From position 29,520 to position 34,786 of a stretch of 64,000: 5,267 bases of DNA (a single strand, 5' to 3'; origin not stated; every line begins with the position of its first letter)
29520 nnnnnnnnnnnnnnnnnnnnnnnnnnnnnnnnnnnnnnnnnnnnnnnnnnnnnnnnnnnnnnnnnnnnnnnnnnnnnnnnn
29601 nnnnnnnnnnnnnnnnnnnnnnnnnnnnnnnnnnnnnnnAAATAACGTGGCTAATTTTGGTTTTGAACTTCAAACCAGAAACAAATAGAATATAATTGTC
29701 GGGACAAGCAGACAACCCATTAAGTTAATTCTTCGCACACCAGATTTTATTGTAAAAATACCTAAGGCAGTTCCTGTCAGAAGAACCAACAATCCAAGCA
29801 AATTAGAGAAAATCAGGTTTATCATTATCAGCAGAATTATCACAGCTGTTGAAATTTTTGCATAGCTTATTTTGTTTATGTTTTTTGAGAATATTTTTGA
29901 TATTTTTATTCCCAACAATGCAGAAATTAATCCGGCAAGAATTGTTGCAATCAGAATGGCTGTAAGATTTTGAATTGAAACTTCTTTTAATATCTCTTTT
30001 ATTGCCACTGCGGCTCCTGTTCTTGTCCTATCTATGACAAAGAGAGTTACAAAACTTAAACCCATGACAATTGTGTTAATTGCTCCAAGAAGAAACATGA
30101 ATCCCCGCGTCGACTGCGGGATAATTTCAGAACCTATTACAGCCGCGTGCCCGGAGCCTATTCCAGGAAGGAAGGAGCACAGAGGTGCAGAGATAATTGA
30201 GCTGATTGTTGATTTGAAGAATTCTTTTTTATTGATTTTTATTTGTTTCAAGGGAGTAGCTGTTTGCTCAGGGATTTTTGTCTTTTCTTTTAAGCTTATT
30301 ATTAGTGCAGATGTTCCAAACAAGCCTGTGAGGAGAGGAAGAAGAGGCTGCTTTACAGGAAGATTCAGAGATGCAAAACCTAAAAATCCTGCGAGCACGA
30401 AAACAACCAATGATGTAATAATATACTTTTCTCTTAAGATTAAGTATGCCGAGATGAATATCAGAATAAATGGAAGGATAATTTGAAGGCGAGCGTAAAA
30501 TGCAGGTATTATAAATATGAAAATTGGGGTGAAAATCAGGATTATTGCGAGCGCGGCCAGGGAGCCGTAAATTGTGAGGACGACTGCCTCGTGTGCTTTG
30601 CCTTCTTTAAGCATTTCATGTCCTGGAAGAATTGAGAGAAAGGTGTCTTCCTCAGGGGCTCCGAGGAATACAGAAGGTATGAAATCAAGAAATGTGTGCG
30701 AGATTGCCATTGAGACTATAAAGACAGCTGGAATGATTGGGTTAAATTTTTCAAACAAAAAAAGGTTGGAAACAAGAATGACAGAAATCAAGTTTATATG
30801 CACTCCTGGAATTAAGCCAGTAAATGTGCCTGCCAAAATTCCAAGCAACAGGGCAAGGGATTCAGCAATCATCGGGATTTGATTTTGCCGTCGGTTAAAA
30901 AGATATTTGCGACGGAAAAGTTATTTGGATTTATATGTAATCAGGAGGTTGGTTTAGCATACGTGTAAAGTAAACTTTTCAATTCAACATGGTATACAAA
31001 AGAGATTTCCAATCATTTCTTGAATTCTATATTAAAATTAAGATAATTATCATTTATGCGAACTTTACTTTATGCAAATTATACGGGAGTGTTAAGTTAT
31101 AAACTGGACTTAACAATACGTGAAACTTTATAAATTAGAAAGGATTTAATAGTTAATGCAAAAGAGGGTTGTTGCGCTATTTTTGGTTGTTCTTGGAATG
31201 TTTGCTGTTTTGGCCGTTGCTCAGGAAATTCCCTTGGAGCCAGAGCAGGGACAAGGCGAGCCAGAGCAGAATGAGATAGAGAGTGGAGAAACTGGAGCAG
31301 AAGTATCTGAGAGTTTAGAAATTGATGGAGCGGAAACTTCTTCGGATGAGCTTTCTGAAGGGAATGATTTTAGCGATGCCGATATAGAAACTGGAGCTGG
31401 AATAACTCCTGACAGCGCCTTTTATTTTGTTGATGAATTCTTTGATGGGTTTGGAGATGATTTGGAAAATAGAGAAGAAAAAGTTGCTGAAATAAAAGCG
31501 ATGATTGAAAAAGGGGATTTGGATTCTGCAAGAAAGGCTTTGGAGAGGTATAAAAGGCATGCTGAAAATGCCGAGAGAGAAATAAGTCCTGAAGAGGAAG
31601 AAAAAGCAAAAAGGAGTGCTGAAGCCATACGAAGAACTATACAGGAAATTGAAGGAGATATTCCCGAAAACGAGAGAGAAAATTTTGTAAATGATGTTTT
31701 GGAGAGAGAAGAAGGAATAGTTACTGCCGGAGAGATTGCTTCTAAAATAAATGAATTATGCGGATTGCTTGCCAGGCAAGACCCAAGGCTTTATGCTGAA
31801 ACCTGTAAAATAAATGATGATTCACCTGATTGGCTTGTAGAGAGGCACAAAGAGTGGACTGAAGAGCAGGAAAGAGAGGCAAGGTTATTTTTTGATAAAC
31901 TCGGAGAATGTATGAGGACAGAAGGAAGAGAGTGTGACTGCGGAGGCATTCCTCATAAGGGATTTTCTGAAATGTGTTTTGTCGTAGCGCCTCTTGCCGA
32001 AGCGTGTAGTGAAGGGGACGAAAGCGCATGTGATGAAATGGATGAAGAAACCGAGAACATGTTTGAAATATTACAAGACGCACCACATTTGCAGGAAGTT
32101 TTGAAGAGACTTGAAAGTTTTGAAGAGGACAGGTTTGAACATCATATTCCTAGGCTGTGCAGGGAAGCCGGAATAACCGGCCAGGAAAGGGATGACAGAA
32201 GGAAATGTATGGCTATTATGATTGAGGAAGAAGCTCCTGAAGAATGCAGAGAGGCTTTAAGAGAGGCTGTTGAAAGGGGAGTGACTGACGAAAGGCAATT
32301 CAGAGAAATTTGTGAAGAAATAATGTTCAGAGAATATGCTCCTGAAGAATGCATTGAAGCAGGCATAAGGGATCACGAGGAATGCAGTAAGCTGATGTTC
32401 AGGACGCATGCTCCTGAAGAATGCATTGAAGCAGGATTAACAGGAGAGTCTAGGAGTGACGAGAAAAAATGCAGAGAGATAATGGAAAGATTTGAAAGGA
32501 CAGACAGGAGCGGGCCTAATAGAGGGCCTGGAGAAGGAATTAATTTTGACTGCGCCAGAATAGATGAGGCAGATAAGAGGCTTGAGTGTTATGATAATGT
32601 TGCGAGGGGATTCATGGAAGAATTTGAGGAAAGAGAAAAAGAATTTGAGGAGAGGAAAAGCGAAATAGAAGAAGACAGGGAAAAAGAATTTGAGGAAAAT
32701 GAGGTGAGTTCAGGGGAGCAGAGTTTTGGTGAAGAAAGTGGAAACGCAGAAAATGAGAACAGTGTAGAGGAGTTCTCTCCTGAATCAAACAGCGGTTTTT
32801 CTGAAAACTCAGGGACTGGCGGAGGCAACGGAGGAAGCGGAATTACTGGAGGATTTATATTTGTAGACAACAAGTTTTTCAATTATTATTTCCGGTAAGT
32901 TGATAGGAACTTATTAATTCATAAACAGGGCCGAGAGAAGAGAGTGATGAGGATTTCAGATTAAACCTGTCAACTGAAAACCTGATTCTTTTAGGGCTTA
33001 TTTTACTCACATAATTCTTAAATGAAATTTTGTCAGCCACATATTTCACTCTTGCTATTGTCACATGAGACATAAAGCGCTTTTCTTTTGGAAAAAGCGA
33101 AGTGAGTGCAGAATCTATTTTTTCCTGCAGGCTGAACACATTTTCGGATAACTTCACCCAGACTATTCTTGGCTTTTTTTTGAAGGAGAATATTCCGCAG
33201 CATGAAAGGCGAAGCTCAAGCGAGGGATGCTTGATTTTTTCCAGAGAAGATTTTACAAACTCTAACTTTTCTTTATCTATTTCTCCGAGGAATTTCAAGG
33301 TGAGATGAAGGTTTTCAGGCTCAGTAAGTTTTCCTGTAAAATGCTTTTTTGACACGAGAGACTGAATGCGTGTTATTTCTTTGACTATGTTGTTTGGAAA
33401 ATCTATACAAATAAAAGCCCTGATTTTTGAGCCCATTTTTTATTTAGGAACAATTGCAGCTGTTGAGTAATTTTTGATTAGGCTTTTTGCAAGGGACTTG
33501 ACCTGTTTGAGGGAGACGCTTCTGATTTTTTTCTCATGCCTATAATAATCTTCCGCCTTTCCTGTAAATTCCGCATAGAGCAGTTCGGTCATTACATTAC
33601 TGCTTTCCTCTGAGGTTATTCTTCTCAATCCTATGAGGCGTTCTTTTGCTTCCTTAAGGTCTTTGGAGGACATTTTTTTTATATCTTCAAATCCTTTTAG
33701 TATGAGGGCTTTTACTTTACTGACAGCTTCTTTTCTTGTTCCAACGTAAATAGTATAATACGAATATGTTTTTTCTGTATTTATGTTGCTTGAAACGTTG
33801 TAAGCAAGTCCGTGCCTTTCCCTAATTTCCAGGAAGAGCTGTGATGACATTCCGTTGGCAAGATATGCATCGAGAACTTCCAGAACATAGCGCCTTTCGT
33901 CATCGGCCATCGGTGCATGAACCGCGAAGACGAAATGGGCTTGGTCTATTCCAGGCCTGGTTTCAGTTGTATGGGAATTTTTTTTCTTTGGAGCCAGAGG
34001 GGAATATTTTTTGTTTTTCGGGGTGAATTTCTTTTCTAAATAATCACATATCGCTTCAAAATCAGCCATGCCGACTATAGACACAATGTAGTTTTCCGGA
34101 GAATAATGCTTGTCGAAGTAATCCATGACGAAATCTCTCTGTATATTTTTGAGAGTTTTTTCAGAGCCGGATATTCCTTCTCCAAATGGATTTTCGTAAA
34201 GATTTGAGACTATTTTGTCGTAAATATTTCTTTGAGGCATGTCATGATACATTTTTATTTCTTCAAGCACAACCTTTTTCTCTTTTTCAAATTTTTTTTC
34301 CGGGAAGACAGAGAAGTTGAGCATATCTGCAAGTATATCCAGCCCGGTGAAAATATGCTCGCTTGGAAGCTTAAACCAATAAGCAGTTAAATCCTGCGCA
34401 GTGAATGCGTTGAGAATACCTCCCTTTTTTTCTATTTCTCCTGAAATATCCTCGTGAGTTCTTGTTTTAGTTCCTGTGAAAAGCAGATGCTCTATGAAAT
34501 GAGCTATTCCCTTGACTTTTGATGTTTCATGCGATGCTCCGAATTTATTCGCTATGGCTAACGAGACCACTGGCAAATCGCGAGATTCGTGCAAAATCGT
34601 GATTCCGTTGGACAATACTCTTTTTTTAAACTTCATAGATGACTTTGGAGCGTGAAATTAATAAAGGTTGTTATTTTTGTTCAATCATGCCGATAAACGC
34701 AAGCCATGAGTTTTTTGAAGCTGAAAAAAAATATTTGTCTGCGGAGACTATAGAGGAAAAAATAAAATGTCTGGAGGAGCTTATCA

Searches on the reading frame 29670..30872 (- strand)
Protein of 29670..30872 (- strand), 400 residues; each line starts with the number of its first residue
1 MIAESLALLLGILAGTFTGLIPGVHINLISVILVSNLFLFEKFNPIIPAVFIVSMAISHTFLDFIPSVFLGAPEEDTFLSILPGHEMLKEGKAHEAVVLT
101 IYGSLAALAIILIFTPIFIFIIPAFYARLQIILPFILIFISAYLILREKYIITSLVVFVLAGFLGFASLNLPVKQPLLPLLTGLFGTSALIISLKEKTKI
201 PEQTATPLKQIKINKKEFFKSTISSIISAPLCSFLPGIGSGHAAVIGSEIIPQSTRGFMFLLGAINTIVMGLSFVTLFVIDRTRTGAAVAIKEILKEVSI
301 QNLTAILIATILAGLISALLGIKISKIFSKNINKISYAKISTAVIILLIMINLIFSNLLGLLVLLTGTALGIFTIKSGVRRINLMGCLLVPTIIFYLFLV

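Call 55: search_protein_families(library=pfam, proteins=[window:29670-30872:-], max_evalue=0.00001)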
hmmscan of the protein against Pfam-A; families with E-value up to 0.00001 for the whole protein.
window:29670-30872:- (400 aa): 1 family
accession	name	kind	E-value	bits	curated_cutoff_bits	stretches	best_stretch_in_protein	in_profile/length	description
PF01970.21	TctA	-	3.3e-46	158.2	28.9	1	6-385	2-422/423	Tripartite tricarboxylate transporter TctA family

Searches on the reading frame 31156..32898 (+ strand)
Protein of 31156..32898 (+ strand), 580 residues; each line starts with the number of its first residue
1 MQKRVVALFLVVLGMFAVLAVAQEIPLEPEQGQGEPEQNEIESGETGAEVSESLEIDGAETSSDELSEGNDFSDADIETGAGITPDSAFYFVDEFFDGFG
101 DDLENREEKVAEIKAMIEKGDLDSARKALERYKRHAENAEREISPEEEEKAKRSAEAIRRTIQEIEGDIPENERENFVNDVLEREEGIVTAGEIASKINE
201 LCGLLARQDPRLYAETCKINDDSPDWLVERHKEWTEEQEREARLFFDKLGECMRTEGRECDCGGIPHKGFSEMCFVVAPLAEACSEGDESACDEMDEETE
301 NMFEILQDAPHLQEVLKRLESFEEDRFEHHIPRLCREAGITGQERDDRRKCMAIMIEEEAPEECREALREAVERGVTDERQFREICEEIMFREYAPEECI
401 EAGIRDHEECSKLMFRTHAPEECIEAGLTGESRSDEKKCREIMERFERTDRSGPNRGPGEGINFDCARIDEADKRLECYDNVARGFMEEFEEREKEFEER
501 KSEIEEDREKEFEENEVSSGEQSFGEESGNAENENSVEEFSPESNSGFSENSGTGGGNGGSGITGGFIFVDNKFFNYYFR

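Call 55: search_protein_families(library=pfam, proteins=[window:31156-32898:+], max_evalue=0.00001)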
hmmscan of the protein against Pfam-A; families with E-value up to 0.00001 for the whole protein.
window:31156-32898:+ (580 aa): 1 family
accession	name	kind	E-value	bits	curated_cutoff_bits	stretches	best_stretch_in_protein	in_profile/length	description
PF18915.5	DUF5667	-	1.3e-06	29.2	27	1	103-165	34-96/99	Domain of unknown function (DUF5667)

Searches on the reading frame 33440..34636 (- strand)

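Call 55: search_protein_families(library=pfam, proteins=[window:33440-34636:-], max_evalue=0.00001)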
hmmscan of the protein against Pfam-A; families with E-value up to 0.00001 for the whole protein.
window:33440-34636:- (398 aa): 2 families
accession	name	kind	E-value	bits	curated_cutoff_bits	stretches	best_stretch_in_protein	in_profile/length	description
PF05193.26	Peptidase_M16_C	-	1e-31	110.7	23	1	164-334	1-181/181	Peptidase M16 inactive domain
PF00675.25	Peptidase_M16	-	1.1e-31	110.2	22.3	1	20-154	9-144/149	Insulinase (Peptidase family M16)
